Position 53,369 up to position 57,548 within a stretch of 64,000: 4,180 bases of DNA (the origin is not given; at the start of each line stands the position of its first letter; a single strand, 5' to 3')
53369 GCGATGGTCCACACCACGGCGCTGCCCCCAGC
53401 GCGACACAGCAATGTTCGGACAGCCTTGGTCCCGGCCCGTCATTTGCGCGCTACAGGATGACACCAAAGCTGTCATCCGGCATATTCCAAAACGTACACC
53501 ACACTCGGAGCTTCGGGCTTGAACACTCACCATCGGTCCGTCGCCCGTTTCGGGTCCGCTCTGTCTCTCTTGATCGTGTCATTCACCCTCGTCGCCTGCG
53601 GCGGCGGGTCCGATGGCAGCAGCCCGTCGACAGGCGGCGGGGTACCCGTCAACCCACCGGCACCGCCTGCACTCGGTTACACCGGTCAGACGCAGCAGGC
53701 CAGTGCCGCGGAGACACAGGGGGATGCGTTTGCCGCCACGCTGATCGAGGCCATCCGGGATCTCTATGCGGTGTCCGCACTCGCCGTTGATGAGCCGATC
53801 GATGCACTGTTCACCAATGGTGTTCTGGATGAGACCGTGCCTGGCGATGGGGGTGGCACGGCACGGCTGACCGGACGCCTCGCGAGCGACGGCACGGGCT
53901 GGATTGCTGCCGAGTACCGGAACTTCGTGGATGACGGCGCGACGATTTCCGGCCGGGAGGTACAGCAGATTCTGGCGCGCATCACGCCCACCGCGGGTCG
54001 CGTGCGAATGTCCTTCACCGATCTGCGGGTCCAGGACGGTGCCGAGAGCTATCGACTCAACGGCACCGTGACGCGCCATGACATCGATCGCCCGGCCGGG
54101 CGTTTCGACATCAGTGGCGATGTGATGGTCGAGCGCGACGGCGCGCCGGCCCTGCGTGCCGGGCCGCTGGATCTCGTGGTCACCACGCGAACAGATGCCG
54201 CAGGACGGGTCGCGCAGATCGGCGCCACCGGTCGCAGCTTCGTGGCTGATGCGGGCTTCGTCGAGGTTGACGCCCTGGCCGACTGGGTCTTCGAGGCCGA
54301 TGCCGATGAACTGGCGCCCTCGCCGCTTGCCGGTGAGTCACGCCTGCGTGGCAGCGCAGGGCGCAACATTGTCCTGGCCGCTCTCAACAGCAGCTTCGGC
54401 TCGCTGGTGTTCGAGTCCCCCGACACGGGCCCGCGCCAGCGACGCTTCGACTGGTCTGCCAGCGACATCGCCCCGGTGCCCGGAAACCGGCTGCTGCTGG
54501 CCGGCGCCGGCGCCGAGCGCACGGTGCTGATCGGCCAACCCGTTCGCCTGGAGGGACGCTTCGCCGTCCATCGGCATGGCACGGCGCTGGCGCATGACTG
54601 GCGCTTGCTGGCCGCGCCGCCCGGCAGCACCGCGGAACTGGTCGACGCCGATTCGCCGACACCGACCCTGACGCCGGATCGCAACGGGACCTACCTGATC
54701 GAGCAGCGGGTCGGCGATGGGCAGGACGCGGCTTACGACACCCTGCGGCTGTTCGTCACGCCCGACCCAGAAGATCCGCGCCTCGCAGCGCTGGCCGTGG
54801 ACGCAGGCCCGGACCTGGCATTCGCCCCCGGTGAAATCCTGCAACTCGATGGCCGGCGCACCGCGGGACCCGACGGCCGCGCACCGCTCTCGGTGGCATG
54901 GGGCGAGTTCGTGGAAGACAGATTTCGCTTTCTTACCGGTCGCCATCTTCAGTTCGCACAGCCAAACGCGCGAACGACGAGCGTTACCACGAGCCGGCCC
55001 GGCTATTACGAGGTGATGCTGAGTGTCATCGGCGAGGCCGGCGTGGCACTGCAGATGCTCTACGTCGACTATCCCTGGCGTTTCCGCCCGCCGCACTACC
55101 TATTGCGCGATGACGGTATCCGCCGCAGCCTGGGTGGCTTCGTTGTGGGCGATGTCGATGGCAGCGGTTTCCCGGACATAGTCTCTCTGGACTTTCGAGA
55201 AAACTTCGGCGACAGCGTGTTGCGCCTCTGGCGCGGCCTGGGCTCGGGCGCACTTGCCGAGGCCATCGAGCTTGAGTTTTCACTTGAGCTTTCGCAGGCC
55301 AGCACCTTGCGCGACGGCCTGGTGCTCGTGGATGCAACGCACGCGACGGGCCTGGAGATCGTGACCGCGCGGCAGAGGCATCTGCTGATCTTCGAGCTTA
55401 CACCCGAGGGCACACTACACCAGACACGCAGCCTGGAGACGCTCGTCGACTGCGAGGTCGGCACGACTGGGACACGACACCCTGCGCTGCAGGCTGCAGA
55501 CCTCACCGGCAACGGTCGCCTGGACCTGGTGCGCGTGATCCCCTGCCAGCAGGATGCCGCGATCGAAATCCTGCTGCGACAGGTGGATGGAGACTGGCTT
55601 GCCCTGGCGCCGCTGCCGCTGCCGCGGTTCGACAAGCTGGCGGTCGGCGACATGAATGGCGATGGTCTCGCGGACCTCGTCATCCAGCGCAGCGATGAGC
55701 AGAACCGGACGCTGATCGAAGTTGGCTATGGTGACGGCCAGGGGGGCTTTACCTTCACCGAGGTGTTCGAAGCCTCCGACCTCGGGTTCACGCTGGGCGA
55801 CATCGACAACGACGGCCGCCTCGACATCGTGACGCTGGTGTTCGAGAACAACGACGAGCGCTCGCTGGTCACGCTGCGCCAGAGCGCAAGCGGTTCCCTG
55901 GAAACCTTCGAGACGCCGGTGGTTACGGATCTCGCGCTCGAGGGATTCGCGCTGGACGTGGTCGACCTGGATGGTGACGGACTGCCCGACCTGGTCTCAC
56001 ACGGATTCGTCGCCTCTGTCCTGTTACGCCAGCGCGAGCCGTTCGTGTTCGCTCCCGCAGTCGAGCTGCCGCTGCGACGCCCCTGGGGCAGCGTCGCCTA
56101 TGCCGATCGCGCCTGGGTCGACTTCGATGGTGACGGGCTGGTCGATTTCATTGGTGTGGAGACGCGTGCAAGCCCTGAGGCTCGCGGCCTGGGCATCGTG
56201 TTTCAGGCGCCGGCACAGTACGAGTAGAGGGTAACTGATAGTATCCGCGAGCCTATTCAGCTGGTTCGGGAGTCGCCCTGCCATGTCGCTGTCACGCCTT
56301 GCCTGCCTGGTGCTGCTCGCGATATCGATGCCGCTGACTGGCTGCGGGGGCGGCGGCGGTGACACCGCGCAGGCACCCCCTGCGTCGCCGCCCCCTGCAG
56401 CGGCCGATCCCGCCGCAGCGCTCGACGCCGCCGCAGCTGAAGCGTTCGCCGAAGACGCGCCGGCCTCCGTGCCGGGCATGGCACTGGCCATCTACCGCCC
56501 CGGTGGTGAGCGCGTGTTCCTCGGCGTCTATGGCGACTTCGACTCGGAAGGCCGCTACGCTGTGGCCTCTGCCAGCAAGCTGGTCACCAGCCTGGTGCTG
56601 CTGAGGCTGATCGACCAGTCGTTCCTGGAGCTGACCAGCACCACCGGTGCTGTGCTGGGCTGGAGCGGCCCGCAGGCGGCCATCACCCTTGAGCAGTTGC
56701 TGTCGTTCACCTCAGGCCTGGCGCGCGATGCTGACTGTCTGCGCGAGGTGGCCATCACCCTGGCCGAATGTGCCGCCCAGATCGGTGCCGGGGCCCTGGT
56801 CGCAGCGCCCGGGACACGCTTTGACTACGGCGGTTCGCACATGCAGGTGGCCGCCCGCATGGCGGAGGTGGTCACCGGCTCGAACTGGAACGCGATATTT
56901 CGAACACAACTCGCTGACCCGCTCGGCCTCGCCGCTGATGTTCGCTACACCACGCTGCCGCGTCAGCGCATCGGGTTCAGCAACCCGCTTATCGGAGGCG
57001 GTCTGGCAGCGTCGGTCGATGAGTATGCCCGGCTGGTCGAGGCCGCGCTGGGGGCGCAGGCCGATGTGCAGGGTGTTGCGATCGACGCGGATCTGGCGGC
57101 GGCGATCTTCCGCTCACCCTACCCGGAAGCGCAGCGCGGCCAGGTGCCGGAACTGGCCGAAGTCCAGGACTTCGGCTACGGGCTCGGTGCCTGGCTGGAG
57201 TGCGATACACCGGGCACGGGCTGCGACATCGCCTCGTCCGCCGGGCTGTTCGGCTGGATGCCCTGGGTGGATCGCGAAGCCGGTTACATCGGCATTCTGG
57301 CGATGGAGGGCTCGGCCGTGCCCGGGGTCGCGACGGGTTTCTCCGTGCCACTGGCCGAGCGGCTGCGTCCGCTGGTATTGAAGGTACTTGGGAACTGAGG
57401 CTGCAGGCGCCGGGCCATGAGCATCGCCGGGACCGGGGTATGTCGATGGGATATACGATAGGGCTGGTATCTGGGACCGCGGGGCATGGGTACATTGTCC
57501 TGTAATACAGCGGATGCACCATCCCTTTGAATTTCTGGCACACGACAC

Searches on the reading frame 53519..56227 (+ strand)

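Call 65: search_protein_families(library=pfam, proteins=[window:53519-56227:+], max_evalue=0.001)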
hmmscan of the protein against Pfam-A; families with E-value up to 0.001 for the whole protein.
window:53519-56227:+ (902 aa): 4 families
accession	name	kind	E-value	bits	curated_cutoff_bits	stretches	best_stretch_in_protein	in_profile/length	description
PF13517.12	FG-GAP_3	-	1.4e-24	86.9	26.9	4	761-826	1-60/61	FG-GAP-like repeat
PF01839.29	FG-GAP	-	4.4e-09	36.5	22.1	0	707-722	5-20/37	FG-GAP repeat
PF12256.14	TcdB_toxin_midN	-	0.00064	19.5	24.8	0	652-678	24-51/181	Insecticide toxin TcdB middle/N-terminal region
PF22352.2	K319L-like_PKD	-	0.00072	20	27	0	330-405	1-75/84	K319L-like, PKD domain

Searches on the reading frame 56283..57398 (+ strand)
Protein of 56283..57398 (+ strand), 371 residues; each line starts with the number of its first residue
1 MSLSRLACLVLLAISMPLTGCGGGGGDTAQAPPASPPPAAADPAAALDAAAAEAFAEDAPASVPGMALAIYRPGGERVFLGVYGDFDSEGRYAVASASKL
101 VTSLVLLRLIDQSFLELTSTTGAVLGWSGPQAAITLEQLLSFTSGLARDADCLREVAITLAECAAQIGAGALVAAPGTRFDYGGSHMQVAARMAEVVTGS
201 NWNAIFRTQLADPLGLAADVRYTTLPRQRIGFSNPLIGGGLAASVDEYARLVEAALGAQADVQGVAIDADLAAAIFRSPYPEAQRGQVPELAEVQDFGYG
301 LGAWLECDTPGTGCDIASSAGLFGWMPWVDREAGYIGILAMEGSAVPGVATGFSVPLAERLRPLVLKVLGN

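Call 65: search_protein_families(library=pfam, proteins=[window:56283-57398:+], max_evalue=0.001)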
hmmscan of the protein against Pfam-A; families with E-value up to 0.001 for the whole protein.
window:56283-57398:+ (371 aa): 1 family
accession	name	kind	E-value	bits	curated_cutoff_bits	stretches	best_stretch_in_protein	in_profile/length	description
PF00144.29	Beta-lactamase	-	2.8e-23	83.1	27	1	57-340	6-307/329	Beta-lactamase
